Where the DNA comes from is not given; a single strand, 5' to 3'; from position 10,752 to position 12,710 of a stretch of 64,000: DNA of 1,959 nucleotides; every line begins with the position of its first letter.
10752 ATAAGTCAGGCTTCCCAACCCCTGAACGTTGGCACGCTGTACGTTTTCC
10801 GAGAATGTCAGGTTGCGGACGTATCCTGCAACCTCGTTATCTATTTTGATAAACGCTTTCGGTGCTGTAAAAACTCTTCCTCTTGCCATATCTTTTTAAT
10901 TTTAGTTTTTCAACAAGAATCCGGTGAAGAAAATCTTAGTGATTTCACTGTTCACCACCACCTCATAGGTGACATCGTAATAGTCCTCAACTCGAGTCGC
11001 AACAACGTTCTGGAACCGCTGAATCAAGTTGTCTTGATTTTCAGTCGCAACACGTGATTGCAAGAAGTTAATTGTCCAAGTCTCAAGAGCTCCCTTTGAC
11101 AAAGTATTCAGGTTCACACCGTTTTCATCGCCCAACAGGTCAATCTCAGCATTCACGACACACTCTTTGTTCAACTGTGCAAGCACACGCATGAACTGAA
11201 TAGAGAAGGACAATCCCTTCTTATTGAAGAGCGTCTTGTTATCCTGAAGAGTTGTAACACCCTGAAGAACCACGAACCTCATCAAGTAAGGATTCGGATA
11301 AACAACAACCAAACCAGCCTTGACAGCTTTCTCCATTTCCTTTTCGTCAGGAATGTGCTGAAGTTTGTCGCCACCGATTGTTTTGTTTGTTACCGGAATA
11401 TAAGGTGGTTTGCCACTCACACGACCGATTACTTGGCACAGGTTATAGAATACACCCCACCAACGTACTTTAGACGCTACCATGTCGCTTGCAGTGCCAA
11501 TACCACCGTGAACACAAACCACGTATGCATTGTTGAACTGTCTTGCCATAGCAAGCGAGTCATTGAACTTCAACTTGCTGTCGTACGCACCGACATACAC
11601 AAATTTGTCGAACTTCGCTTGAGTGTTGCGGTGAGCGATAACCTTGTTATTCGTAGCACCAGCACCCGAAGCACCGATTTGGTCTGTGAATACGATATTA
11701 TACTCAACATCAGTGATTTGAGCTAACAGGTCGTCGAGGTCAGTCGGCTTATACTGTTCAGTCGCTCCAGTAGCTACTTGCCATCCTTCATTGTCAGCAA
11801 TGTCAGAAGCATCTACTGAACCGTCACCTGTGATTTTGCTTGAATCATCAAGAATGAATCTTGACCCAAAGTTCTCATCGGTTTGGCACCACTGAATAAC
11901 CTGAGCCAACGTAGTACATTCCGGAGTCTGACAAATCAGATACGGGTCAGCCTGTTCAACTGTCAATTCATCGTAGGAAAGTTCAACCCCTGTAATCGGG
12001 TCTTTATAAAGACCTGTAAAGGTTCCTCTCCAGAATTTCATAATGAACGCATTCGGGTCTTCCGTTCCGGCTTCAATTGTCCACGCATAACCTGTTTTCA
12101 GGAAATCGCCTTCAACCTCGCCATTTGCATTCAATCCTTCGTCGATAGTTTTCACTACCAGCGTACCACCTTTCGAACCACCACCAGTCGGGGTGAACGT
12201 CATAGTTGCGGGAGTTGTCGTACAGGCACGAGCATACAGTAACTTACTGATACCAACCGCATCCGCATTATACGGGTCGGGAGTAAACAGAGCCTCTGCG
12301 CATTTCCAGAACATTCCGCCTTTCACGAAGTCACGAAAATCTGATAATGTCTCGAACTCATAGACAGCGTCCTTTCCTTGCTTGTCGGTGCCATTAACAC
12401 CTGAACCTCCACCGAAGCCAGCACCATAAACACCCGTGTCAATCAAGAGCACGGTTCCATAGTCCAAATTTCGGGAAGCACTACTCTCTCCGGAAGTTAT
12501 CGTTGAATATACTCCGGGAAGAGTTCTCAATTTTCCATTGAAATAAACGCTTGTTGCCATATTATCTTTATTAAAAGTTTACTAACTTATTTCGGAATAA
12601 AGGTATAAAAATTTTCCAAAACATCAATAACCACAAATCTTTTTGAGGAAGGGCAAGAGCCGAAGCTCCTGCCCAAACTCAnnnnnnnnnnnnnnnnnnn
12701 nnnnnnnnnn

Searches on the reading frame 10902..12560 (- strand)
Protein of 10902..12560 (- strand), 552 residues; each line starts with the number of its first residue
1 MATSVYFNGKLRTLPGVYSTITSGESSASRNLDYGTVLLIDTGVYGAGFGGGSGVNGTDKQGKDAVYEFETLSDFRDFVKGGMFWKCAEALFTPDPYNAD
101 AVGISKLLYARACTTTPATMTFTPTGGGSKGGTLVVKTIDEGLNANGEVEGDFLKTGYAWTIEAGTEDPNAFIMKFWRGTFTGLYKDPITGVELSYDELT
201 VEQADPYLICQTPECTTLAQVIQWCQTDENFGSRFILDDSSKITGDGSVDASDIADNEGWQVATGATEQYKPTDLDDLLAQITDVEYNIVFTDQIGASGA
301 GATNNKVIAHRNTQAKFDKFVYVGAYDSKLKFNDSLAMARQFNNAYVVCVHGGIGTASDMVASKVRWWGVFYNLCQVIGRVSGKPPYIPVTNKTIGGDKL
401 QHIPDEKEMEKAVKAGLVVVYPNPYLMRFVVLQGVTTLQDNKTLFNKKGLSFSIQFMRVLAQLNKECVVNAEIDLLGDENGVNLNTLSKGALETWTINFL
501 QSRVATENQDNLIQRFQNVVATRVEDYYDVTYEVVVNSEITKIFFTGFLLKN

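Call 10: search_protein_families(library=phrogs, proteins=[window:10902-12560:-], max_evalue=0.001)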
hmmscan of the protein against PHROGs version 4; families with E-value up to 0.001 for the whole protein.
window:10902-12560:- (552 aa): 1 family
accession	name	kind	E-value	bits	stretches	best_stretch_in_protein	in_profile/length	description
phrog_279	-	tail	5.4e-22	79.2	1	1-548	1-481/489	tail sheath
